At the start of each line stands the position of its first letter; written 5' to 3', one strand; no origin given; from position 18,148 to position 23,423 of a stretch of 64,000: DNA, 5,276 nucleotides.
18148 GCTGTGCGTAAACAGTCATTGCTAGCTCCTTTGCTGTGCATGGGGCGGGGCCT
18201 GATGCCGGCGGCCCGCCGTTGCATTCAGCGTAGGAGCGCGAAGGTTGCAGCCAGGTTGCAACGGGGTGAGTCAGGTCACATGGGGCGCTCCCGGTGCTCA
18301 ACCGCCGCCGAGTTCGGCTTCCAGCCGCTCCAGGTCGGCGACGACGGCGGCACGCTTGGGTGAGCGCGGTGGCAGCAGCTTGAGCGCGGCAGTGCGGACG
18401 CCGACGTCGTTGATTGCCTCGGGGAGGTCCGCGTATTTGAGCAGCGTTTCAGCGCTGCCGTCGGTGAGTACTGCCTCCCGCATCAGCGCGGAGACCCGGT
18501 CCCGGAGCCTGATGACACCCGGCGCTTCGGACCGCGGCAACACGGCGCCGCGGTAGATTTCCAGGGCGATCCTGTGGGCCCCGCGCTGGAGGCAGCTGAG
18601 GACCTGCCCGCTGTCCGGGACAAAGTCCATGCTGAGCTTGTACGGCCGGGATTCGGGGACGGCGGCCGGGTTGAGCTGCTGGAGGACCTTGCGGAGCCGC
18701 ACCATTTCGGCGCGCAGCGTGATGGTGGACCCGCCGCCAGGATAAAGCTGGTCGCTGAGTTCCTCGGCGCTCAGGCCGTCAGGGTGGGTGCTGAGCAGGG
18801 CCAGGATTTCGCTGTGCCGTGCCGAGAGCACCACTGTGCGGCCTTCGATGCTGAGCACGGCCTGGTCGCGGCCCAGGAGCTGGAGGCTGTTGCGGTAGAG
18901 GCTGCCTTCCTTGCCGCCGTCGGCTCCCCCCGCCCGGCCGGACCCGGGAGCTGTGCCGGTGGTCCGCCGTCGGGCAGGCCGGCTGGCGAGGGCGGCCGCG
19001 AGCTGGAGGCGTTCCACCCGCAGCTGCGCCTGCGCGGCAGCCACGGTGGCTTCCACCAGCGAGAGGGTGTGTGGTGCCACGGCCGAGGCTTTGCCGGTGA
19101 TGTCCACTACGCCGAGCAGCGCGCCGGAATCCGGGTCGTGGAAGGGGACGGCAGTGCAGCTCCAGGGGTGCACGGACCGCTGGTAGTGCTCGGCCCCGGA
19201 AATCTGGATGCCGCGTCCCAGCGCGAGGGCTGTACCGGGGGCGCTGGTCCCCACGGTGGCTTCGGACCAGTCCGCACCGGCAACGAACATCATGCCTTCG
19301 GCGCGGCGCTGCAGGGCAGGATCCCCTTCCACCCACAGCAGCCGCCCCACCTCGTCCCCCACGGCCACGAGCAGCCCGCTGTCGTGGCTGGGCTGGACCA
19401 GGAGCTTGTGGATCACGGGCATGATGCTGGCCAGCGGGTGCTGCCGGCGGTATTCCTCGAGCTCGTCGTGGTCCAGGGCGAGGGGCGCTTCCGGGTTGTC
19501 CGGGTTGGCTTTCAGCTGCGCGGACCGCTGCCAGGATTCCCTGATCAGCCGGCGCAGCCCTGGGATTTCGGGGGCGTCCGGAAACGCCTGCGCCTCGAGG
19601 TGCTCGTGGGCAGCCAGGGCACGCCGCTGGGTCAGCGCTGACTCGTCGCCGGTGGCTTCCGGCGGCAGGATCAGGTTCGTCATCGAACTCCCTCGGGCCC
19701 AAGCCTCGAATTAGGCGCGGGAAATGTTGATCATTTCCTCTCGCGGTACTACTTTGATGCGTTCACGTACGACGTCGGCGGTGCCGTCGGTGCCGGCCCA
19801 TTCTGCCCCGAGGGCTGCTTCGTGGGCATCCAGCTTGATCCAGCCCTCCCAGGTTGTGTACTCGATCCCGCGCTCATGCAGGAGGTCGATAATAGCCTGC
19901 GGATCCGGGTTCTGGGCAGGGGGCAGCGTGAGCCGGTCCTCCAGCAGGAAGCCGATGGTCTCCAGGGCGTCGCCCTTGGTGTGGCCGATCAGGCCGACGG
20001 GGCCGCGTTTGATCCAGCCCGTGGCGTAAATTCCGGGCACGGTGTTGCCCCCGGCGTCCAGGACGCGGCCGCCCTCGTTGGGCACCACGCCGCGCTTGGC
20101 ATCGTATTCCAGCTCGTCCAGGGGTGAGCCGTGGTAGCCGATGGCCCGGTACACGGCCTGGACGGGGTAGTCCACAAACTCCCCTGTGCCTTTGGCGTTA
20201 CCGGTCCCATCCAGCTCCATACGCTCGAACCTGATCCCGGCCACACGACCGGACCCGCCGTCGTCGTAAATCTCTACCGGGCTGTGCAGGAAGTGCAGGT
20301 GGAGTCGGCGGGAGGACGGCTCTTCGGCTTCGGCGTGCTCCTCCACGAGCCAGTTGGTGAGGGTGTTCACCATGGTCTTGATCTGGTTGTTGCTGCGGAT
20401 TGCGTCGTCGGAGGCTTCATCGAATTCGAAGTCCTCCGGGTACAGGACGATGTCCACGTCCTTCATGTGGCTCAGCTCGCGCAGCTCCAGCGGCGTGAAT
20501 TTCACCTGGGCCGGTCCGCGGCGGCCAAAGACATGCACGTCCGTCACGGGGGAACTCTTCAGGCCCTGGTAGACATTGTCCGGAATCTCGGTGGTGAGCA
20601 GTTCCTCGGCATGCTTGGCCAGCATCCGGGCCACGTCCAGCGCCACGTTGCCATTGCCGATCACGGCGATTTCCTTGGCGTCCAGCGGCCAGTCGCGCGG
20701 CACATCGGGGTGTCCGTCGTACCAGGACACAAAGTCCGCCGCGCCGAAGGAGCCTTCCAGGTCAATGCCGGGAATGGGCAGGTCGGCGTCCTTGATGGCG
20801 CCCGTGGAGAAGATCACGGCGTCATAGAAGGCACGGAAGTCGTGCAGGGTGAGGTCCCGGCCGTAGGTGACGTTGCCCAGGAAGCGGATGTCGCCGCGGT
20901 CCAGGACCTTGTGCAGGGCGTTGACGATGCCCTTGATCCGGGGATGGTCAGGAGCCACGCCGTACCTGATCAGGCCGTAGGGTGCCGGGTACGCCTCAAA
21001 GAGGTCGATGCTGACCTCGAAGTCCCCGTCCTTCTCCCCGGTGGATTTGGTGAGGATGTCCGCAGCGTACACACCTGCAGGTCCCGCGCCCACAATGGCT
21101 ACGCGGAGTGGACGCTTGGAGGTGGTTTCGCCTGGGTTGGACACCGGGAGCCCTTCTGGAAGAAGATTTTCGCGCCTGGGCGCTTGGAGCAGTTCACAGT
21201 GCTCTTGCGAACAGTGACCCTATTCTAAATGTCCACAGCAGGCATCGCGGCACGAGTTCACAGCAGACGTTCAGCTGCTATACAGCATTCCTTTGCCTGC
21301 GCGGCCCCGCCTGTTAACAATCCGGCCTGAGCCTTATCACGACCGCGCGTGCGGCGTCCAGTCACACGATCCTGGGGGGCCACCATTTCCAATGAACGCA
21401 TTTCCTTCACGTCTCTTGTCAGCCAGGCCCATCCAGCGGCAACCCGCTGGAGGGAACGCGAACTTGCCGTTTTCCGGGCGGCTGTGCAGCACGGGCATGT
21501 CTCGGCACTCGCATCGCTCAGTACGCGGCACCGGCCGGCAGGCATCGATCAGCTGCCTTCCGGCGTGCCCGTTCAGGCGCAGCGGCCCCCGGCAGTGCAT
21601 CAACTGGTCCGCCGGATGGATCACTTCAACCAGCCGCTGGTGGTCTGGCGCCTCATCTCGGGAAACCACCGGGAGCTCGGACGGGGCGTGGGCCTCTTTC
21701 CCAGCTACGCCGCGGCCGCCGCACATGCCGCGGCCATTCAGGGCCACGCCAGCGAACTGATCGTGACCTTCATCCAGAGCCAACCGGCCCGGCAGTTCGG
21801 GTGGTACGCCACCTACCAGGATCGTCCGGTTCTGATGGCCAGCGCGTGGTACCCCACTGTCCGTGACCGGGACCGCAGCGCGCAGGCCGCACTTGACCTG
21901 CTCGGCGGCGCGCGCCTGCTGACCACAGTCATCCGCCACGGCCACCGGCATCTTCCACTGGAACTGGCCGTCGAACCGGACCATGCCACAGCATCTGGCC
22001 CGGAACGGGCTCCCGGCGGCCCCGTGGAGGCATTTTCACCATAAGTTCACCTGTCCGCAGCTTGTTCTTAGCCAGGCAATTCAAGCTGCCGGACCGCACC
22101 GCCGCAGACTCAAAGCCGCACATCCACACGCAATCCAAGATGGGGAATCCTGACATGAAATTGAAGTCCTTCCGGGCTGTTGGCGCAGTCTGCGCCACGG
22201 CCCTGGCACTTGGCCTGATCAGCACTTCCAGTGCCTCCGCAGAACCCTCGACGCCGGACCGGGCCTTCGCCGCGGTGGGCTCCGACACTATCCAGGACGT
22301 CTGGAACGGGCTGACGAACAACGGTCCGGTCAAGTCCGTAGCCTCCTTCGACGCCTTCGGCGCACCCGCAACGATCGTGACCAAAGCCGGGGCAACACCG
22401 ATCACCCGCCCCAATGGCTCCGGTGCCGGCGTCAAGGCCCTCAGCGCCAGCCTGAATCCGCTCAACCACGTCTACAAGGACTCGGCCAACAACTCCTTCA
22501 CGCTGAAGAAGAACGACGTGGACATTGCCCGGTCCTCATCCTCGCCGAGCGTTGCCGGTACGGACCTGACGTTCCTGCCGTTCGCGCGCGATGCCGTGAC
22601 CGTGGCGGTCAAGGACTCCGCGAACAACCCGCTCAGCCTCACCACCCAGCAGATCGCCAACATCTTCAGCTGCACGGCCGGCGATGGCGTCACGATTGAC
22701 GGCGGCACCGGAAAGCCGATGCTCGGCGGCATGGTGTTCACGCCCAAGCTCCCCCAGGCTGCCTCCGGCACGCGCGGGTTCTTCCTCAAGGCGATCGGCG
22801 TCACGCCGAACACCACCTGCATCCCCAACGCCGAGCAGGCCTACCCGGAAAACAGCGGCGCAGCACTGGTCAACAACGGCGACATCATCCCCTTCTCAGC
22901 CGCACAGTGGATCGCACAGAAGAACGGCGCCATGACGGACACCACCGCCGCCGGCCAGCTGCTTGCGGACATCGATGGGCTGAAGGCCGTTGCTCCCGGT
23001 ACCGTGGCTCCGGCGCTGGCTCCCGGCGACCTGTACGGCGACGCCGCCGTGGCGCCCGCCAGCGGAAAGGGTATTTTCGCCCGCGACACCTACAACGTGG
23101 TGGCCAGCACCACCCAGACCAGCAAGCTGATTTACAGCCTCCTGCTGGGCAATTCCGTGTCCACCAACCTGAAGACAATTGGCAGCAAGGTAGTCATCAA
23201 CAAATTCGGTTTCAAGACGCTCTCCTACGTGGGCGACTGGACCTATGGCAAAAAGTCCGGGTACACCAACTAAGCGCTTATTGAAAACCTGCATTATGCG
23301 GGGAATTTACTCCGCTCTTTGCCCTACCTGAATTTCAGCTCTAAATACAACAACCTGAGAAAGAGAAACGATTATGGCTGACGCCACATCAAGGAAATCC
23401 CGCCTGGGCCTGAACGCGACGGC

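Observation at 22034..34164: Non-canonical Pst-like ABC importer locus fused with sortases and cell-wall-sorting-type proteins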

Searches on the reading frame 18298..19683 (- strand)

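Call 55: search_protein_families(library=pfam, proteins=[window:18298-19683:-], max_evalue=0.00001)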
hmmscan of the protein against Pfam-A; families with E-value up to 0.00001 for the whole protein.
window:18298-19683:- (461 aa): 1 family
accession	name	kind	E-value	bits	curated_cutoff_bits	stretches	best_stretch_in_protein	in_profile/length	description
PF01590.32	GAF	-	1.5e-06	29.2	22.4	1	128-216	29-128/133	GAF domain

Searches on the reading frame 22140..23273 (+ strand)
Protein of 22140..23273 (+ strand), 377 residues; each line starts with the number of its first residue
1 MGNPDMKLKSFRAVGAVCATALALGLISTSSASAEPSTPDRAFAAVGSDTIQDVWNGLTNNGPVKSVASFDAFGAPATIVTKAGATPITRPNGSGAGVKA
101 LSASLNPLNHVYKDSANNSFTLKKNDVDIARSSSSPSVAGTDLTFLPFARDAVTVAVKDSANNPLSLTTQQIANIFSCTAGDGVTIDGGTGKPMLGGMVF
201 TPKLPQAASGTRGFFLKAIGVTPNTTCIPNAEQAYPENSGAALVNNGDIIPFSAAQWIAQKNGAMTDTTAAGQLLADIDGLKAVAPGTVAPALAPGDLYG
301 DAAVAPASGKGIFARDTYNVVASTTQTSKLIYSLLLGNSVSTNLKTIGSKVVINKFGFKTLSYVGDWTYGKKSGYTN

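Call 3: search_protein_families(library=pfam, proteins=[window:22140-23273:+], max_evalue=0.01)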
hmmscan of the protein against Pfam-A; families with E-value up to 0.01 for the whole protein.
window:22140-23273:+ (377 aa): 0 families

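Call 4: search_protein_families(library=ncbifam, proteins=[window:22140-23273:+], max_evalue=0.01)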
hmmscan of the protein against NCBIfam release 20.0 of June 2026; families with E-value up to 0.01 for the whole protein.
window:22140-23273:+ (377 aa): 1 family
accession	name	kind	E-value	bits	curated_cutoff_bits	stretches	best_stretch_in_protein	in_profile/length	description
TIGR02136.1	ptsS_2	subfamily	4.9e-05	22.7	206.6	0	138-219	107-183/295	phosphate ABC transporter substrate-binding protein PstS family protein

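Call 46: search_solved_structures(query=A4, max_evalue=1, show_alignments=1)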
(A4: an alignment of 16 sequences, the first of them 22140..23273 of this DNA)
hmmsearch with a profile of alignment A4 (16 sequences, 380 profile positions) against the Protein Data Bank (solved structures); distinct sequences matched with E-value up to 1: 4.
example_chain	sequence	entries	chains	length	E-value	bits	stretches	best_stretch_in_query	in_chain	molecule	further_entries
4omb_A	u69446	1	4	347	0.00038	23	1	153-211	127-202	Phosphate binding protein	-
4pqj_A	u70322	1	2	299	0.0063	19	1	153-211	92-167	Phosphate binding protein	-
4q8r_A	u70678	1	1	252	0.033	16.6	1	156-229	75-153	Phosphate ABC transporter, phosphate-binding protein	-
6rpx_A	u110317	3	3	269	0.28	13.6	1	142-222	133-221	Cytokine receptor-like factor 3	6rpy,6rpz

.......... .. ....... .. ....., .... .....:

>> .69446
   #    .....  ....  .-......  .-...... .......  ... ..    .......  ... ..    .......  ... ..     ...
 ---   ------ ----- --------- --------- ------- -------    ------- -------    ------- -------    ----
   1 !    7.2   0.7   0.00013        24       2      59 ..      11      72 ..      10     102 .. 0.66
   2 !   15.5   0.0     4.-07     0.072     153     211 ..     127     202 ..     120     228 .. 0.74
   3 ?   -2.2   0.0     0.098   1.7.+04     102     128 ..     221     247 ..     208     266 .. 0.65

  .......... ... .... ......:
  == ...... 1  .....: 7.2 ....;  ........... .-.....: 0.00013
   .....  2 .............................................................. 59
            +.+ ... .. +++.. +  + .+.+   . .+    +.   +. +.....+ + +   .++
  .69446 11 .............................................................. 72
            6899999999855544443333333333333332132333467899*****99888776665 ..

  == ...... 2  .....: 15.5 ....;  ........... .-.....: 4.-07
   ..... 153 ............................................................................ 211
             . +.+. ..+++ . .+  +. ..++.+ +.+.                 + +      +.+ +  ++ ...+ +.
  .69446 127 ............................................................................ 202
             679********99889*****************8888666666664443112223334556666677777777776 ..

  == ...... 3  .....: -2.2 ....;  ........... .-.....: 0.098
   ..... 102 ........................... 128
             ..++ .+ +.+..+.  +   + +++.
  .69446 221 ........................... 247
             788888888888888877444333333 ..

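Call 47: search_protein_families(library=pfam, alignment_id=A4, max_evalue=0.1)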
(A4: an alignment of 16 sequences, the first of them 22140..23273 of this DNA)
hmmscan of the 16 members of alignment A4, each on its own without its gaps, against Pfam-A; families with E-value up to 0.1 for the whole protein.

A. member 1, window:22140-23273:+ (377 aa): 0 families

B. families by the number of members that match (of 16 scanned): 5 families
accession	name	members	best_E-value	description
PF12849.12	PBP_like_2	8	6.5e-11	PBP superfamily domain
PF22348.1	ColA_N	1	0.0084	Colicin-A N-terminal domain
PF15527.11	Ntox22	1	0.037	Bacterial toxin 22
PF05757.16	PsbQ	1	0.053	Oxygen evolving enhancer protein 3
PF24013.1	DUF7327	1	0.089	Family of unknown function (DUF7327)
